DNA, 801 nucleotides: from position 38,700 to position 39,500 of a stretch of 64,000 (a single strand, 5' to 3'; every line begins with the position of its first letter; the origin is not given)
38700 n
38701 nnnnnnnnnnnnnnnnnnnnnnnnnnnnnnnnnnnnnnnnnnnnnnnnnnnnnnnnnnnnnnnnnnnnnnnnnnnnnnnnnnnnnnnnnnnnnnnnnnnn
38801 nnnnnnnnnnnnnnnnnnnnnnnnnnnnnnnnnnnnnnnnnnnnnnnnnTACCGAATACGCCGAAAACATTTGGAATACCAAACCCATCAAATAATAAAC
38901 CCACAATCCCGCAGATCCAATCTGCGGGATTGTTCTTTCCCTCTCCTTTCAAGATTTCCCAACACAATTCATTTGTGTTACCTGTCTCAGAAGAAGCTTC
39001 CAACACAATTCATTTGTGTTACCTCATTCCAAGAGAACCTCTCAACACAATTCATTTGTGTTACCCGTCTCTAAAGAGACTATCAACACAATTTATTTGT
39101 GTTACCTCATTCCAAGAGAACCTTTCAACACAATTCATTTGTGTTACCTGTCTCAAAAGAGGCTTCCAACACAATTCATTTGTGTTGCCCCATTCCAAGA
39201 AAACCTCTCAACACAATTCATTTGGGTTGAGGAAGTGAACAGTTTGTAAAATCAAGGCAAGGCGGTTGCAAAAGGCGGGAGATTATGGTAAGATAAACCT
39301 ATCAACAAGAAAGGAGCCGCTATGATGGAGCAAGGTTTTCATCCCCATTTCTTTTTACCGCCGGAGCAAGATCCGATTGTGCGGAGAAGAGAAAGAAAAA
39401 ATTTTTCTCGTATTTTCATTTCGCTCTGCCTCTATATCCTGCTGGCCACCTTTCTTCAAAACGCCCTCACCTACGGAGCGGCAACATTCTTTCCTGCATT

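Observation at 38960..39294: Helically phased array of seven palindromes between the glgP terminator and a CPBP protease promoter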

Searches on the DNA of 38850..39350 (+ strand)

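Call 38: search_dna_similar(query=window:38935-39260:+, collection=plasmids, mode=distant, max_evalue=0.01)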
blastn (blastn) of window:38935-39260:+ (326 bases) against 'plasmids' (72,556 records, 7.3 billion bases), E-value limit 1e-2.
No match.

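Call 39: search_dna_similar(query=window:38935-39260:+, collection=phages, mode=distant, max_evalue=0.01)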
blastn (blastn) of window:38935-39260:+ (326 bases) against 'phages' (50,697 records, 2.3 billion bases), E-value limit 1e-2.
No match.
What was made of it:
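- There is no plasmid or phage similarity (calls 38, 39).
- Tried and rejected: BLAST of the array in distant mode found no match (calls 38, 39).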

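Call 40: search_rna_families(source=window, start=38850, end=39350, threshold=evalue, max_evalue=10)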
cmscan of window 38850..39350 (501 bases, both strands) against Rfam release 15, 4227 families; matches with E-value up to 10: 6.
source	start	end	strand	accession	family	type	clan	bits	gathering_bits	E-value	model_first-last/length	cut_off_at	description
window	38978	39104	-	RF01487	rliI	Gene; sRNA;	-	20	45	0.0049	1-239/239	no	Listeria sRNA rliI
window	38867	38952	-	RF01742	lactis-plasmid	Gene; sRNA;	-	17.2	70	5.2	1-106/106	no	lactis-plasmid RNA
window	38898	38965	-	RF02063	STnc350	Gene; sRNA;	-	16.8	60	1.8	1-68/68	no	Salmonella enterica sRNA STnc350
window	38873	38937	+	RF00116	C0465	Gene; sRNA;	-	15.9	40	3.7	1-78/78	no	C0465 RNA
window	39018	39147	+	RF02039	SPRY4-IT1_2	Gene; lncRNA;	-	11.9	40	3.5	1-120/120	no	SPRY4-IT1 conserved region 2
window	38907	38938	-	RF00534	SgrS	Gene; antisense;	-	10.4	37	1.6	194-225/232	no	SgrS RNA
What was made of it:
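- On Any Rfam RNA family: The best sub-threshold hit is rliI at 20 bits, against a threshold of 45 (call 40).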

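Call 78: build_rna_model(alignment_id=A3, structure=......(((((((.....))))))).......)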
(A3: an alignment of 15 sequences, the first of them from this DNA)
Model R1 built from alignment A3 (15 sequences, 32 columns); structure: as given.
model positions 30; base pairs 7; branch points 0; effective number of sequences 15; information 0.989 bits per position. Calibrated on 0.2 Mb of random sequence (short: E-values are rough).
structure used (alignment columns):
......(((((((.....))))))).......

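Call 79: search_with_rna_model(model_id=R1, source=window, filters=off, max_evalue=10)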
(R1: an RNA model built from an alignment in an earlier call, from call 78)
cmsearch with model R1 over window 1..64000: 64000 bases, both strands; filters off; matches with E-value up to 10: 24.
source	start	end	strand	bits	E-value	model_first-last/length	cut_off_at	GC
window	38997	39026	+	40.5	8e-10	1-30/30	no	0.37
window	39122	39151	+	40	1.1e-09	1-30/30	no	0.33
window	38956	38985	+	39.9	1.2e-09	1-30/30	no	0.37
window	39039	39068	+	39.2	2e-09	1-30/30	no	0.4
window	39163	39192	+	39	2.3e-09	1-30/30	no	0.43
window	39080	39109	+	35.8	2.1e-08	1-30/30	no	0.3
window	39205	39234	+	33.3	1.3e-07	1-30/30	no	0.4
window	39079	39108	-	13.6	0.13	1-30/30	no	0.3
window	39121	39150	-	12.4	0.3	1-30/30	no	0.37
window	38955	38984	-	12.2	0.34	1-30/30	no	0.37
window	32386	32413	-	11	0.8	1-30/30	no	0.18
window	39038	39067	-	10.1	1.5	1-30/30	no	0.43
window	39162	39191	-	9.5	2.2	1-30/30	no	0.47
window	39002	39020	-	9.4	2.3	6-24/30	no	0.26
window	29274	29302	-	9.3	2.5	1-30/30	no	0.66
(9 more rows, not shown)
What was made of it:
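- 38960..39231 (+): Array of seven 23-nt units, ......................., starting at 38960, 39001, 39043, 39084, 39126, 39167 and 39209. They are separated by alternating 18-nt (A-type, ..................-like) and 19-nt (B-type, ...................-like) spacers. Covariance-model hits of 33-40 bits for all seven copies and nothing else in the window (call 79)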

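Call 80: search_with_rna_model(model_id=R1, sources=[L001, L002, L026, L029, L030, L035, L036, L037, L038, L039], filters=off, max_evalue=10)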
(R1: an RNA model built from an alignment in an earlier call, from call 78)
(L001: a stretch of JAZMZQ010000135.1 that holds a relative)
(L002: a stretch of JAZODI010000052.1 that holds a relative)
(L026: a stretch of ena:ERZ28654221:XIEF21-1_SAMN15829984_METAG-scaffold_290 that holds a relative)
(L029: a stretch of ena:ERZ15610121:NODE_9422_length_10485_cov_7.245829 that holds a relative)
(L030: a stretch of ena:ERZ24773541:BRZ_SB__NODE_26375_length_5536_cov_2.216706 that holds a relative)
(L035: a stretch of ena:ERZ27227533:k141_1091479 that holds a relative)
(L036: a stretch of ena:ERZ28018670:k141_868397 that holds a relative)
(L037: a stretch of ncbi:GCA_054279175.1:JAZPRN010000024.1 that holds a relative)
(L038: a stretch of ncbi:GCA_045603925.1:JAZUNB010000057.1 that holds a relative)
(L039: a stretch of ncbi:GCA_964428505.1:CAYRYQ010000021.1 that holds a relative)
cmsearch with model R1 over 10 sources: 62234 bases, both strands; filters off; matches with E-value up to 10: 40.
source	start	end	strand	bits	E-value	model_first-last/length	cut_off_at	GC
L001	7354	7383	+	40.1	1.1e-09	1-30/30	no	0.33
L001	7272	7301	+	39.9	1.2e-09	1-30/30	no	0.37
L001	7602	7631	+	38.7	2.8e-09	1-30/30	no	0.43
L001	7643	7672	+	38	4.7e-09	1-30/30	no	0.4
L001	7479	7508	+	37.8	5.4e-09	1-30/30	no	0.43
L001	7561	7590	+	37.7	5.6e-09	1-30/30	no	0.4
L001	7313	7342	+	36.3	1.5e-08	1-30/30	no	0.47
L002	7083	7112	-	36.2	1.6e-08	1-30/30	no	0.47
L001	7395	7424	+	36.2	1.7e-08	1-30/30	no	0.37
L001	7437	7466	+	35.6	2.5e-08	1-30/30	no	0.43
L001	7520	7549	+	33.9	8.2e-08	1-30/30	no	0.4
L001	7684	7713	+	33.8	8.8e-08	1-30/30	no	0.37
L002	6292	6321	-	33.4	1.2e-07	1-30/30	no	0.27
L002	7053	7082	-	32.6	2e-07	1-30/30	no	0.37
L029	3692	3721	+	29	2.5e-06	1-30/30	no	0.43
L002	6323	6352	+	28.7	3e-06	1-30/30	no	0.47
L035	535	564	+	26.8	1.2e-05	1-30/30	no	0.5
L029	3668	3691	+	18.8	0.0033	1-30/30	no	0.38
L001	7560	7589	-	16.9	0.012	1-30/30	no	0.4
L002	6322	6351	-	16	0.023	1-30/30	no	0.43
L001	7353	7382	-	15.2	0.041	1-30/30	no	0.33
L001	7394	7423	-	14.1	0.087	1-30/30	no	0.4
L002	6293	6322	+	14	0.094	1-30/30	no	0.27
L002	7054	7083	+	12.9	0.2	1-30/30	no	0.4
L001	7271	7300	-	12.2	0.33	1-30/30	no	0.37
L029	3691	3720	-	12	0.37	1-30/30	no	0.4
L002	7234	7265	-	11.3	0.62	1-30/30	no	0.5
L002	5693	5730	+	10.3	1.2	1-30/30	no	0.45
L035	534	563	-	10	1.5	1-30/30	no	0.5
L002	7235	7266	+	9.4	2.3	1-30/30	no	0.53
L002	7089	7107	+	9.4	2.3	6-24/30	no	0.26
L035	1603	1636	-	9.2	2.6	1-30/30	no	0.38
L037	4928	4952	+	8.8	3.5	1-30/30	no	0.52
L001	798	827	-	8.6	4.2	1-30/30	no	0.13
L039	3037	3045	+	8.4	4.8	11-19/30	no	0.11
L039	4902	4910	+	8.4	4.8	11-19/30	no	0.11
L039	4442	4463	-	8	6.2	1-30/30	no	0.36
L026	3769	3800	+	7.8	7.2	1-30/30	no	0.5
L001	7436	7465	-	7.5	8.6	1-30/30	no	0.47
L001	736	763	-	7.5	8.8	1-30/30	no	0.18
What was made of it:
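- On REP / BIME: None in 62 kb of related loci apart from the known sites (call 80).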
